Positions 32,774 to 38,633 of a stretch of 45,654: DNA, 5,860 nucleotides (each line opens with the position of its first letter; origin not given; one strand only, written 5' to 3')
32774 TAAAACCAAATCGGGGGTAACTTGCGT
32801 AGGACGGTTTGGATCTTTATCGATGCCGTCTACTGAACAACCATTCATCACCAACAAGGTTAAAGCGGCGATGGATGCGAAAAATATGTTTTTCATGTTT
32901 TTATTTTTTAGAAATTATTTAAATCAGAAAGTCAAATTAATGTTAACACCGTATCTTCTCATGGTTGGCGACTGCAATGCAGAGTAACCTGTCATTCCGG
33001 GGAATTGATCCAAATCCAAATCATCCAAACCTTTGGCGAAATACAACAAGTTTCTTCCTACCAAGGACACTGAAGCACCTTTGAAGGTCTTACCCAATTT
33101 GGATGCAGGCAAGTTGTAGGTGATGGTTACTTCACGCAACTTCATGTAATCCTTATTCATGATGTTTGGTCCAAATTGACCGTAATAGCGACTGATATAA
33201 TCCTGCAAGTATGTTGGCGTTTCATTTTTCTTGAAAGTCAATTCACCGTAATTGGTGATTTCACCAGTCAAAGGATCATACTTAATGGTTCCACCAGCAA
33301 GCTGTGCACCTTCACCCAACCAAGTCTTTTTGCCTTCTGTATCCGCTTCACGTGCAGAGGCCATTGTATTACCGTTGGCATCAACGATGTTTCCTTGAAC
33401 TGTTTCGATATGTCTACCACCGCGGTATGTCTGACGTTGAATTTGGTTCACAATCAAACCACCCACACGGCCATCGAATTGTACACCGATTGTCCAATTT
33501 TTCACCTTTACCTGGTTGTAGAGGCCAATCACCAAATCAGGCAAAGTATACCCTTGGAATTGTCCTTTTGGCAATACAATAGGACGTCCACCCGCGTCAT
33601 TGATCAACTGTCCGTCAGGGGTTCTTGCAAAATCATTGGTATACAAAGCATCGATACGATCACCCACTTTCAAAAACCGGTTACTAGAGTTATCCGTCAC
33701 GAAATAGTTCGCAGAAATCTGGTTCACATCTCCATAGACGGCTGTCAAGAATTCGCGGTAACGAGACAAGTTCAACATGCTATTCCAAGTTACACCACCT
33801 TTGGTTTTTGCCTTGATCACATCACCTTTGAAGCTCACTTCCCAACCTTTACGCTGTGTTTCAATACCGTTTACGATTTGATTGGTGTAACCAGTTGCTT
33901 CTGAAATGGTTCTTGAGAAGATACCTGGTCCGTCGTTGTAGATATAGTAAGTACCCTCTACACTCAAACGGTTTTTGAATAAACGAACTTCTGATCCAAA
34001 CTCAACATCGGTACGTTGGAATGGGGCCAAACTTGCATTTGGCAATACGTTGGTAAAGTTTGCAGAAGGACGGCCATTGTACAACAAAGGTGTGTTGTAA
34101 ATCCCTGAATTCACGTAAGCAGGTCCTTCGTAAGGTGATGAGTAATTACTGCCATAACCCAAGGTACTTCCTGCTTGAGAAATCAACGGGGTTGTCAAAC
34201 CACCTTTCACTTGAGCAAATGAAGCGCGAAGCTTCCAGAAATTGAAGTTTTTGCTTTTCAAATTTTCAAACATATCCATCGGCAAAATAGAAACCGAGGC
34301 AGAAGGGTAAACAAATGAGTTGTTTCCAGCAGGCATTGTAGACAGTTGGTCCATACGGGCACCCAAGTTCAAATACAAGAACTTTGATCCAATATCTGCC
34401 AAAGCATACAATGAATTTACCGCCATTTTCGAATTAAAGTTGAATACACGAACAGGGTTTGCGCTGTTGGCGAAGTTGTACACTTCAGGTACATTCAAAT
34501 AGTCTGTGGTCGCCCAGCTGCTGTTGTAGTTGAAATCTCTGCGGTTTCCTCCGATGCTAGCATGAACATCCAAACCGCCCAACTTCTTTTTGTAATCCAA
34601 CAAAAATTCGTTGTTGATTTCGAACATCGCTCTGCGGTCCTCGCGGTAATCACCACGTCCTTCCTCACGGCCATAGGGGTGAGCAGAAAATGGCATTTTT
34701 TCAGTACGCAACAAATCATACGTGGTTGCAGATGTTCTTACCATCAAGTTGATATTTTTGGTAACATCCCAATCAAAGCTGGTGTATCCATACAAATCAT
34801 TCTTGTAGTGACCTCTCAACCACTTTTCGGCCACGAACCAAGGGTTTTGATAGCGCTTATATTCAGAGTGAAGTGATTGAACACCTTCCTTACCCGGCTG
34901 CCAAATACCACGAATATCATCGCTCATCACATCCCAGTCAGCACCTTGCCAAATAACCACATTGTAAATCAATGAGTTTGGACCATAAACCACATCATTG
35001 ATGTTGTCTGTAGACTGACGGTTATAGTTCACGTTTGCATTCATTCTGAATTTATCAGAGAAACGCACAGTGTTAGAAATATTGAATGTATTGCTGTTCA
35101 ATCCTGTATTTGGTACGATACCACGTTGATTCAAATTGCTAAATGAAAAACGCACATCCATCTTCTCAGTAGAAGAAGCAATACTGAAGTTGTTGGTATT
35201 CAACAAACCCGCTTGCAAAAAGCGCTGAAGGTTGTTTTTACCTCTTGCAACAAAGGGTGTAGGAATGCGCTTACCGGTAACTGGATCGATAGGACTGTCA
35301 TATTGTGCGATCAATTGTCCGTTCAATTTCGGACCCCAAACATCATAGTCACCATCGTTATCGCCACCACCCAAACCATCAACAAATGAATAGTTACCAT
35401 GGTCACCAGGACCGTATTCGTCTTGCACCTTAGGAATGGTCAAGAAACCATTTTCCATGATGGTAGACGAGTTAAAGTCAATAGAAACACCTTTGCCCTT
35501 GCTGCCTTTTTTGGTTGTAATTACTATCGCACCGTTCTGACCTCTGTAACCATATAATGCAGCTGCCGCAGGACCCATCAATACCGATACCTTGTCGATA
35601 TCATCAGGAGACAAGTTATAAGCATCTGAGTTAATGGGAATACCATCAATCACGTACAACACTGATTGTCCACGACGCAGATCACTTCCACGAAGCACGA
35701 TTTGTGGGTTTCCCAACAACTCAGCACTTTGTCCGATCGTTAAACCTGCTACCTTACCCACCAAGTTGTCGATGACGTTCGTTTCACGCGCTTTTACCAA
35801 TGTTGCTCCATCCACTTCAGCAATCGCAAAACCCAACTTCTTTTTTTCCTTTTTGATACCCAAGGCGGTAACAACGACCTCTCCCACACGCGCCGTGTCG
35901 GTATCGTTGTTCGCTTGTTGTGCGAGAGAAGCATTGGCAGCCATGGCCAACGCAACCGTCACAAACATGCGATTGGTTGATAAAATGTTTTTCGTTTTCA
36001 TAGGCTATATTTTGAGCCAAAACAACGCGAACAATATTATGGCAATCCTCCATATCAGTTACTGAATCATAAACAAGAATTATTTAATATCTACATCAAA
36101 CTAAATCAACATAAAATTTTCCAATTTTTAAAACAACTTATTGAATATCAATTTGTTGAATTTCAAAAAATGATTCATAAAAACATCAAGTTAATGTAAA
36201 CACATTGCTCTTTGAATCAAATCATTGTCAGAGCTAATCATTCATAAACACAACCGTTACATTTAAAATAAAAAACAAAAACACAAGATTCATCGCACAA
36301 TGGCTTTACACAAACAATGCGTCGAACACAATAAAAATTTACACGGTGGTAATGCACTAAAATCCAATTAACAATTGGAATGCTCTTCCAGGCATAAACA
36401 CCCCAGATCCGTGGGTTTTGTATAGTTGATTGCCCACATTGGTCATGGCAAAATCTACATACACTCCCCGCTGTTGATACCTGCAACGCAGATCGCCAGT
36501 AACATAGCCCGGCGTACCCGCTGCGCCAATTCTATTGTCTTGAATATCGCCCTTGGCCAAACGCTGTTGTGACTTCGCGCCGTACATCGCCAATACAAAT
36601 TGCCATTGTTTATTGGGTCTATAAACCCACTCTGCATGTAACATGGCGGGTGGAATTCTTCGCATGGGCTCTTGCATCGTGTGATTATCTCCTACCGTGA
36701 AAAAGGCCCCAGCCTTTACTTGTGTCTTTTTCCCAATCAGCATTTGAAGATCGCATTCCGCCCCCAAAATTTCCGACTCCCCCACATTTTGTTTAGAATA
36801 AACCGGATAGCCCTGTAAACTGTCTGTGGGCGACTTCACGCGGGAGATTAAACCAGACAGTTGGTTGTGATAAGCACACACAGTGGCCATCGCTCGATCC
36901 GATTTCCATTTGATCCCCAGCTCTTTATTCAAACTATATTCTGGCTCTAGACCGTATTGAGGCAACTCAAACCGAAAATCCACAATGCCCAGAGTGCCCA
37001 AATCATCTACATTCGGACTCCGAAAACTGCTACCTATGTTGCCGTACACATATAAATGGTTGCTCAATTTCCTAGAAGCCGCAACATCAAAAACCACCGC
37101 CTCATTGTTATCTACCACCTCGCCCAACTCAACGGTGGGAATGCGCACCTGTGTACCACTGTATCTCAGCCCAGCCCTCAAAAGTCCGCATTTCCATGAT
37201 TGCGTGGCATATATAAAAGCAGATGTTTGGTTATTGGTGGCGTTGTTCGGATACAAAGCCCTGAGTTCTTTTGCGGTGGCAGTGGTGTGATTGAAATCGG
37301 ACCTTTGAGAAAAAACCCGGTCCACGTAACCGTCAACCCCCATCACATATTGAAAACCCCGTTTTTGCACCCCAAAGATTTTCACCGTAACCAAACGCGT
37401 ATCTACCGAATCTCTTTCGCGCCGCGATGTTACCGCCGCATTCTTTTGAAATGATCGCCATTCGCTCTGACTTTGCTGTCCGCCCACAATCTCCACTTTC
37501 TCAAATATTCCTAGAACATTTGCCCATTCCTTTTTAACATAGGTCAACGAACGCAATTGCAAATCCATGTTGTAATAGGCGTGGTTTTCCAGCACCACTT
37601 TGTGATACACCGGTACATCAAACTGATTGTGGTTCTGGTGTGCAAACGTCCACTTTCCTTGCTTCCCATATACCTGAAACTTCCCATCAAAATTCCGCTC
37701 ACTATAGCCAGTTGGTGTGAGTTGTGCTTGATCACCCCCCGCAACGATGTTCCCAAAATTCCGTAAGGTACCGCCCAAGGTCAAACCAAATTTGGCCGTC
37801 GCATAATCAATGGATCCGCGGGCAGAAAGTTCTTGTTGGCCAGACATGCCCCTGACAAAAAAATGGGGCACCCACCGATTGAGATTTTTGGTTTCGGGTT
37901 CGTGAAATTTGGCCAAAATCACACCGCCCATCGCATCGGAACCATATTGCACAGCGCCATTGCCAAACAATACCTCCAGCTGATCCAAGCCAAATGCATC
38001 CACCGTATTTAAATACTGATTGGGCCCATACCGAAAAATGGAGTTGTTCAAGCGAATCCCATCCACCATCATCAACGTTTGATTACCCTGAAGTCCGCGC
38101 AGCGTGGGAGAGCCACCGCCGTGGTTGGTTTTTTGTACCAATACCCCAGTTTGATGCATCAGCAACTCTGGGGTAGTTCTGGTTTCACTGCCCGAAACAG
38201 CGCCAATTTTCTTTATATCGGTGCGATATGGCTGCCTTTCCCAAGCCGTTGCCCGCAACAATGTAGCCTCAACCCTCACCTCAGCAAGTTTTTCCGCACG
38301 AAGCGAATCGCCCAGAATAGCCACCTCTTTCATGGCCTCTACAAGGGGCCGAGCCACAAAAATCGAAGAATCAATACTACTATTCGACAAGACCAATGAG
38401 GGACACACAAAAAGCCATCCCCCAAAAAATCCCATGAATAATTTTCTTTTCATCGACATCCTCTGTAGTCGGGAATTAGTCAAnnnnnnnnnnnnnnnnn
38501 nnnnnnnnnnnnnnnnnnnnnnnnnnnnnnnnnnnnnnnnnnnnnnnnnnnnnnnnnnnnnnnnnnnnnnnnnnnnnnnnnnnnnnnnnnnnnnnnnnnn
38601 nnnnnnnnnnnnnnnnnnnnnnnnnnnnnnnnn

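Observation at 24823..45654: Non-glycan SusCD locus: a ~21-kb phosphonate/organophosphorus acquisition island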

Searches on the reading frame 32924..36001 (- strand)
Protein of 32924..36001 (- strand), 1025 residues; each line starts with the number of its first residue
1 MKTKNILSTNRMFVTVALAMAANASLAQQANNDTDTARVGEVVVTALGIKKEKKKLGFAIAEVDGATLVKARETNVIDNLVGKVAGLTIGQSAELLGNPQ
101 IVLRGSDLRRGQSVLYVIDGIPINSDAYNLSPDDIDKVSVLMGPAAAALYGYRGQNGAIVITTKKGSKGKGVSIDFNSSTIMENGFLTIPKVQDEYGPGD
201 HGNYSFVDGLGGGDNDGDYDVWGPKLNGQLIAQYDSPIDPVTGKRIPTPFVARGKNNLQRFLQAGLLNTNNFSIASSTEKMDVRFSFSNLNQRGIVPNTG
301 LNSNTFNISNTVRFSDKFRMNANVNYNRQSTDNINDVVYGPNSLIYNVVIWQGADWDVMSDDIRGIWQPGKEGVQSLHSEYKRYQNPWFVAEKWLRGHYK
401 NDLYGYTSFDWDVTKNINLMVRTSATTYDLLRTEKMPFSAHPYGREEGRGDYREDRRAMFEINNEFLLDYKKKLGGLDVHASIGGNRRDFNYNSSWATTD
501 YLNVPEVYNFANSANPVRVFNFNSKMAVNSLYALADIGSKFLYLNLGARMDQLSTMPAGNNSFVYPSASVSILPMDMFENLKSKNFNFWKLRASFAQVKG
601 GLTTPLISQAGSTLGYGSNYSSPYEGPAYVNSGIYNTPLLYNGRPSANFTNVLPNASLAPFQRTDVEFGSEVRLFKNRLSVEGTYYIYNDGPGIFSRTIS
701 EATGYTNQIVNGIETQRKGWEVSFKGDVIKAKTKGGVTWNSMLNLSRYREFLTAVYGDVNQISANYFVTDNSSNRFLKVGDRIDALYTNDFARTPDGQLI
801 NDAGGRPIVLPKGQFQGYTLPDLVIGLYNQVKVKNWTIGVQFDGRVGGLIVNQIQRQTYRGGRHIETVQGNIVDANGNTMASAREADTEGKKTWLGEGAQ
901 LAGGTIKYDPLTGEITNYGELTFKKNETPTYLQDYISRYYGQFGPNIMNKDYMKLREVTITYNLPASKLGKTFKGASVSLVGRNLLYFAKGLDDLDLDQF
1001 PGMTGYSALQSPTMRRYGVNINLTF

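Call 8: search_protein_families(library=pfam, proteins=[window:32924-36001:-], max_evalue=0.001)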
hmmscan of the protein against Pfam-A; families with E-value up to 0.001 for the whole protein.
window:32924-36001:- (1025 aa): 1 family
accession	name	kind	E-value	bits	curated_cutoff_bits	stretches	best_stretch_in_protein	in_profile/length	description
PF07715.20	Plug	-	4.7e-12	46.8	23.9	1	54-157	3-106/107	TonB-dependent Receptor Plug Domain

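Call 9: search_protein_families(library=ncbifam, proteins=[window:32924-36001:-], max_evalue=0.001)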
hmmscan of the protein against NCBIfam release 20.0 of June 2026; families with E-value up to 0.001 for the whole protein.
window:32924-36001:- (1025 aa): 2 families
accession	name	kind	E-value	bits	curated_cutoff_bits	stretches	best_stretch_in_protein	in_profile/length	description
TIGR04056.1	OMP_RagA_SusC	subfamily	3e-104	350.2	368.25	1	35-1025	74-981/981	SusC/RagA family TonB-linked outer membrane protein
TIGR04057.1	SusC_RagA_signa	signature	2.7e-11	43.1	46.2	1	134-164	1-31/31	SusC/RagA subfamily TonB-dependent outer membrane receptor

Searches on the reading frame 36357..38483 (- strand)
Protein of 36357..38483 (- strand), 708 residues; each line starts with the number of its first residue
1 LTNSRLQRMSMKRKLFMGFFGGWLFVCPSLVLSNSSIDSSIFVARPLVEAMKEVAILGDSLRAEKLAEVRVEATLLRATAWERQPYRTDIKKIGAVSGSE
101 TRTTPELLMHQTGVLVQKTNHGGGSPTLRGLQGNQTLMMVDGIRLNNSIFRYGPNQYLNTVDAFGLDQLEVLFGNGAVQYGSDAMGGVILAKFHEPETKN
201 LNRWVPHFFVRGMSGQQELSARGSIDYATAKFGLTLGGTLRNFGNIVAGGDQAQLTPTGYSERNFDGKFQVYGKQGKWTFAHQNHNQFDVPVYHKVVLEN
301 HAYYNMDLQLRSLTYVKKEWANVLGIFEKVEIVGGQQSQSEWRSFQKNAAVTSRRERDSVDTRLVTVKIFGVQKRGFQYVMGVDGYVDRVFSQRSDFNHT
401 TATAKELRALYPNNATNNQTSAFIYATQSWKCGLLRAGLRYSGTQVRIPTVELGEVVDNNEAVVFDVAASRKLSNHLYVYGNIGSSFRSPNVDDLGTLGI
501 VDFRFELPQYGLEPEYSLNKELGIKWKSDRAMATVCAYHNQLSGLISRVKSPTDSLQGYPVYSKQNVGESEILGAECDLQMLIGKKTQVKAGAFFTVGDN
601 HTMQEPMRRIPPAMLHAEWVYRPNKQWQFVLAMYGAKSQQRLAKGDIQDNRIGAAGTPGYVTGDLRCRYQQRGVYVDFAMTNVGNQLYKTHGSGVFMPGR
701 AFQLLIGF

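Call 6: search_protein_families(library=ncbifam, proteins=[window:36357-38483:-], max_evalue=0.01)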
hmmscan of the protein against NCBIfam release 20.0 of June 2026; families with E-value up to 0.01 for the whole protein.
window:36357-38483:- (708 aa): 16 families
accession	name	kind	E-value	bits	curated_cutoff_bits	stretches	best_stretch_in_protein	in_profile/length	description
TIGR01785.1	TonB-hemin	subfamily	1.5e-32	112.8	316.85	1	97-704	31-671/677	TonB-dependent heme/hemoglobin receptor family protein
TIGR01786.1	TonB-hemlactrns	subfamily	3.8e-29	101.6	323.75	2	344-700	316-709/719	TonB-dependent hemoglobin/transferrin/lactoferrin family receptor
NF010048.1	PRK13524.1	subfamily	1e-14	54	493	2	512-670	529-692/744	FepA family TonB-dependent siderophore receptor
TIGR01779.1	TonB-B12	equivalog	1.1e-13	50.6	599.7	1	100-706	61-610/614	TonB-dependent vitamin B12 receptor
NF010010.0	PRK13483.1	equivalog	2.6e-12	45.5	927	2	476-634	417-588/660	ligand-gated channel protein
NF010011.0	PRK13484.1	equivalog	1e-11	43.8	1197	2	127-190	89-155/682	IreA family TonB-dependent siderophore receptor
NF010051.0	PRK13528.1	subfamily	3.1e-10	38.9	583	2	512-683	519-697/727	FepA family TonB-dependent siderophore receptor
NF010038.0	PRK13513.1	equivalog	4e-09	35.6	942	1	122-190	86-161/659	ligand-gated channel protein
TIGR01778.1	TonB-copper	equivalog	8.7e-08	31.4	472.45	1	511-691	429-605/637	TonB-dependent copper receptor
NF007478.2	PRK10064.1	equivalog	1.6e-07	30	745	1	116-189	77-153/663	catecholate siderophore receptor CirA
NF007926.1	PRK10641.1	equivalog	5.3e-07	28.6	836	1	124-189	86-149/617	TonB-dependent vitamin B12 receptor BtuB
TIGR01776.1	TonB-tbp-lbp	subfamily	5.6e-06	24.6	468.8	1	461-554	640-738/946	lactoferrin/transferrin family TonB-dependent receptor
NF038289.1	Zn_piracy_ZnuD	exception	0.00013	20.7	950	0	57-245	21-207/685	zinc piracy TonB-dependent receptor ZnuD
NF010012.0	PRK13486.1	equivalog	0.00015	20.2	924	1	120-190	80-154/696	TonB-dependent receptor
NF050067.1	TonBEntbctnRecCfrA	equivalog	0.00029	19.3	1200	1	118-189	79-153/698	TonB-dependent ferric enterobactin receptor CfrA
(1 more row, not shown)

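Call 7: search_protein_families(library=pfam, proteins=[window:36357-38483:-], max_evalue=0.01)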
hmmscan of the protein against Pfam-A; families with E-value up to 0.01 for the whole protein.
window:36357-38483:- (708 aa): 2 families
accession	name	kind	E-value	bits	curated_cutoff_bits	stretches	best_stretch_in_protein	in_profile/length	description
PF00593.30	TonB_dep_Rec_b-barrel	-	1.7e-24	88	27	1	222-670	16-424/436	TonB dependent receptor-like, beta-barrel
PF07715.20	Plug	-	1.3e-15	58.2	23.9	1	101-188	22-107/107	TonB-dependent Receptor Plug Domain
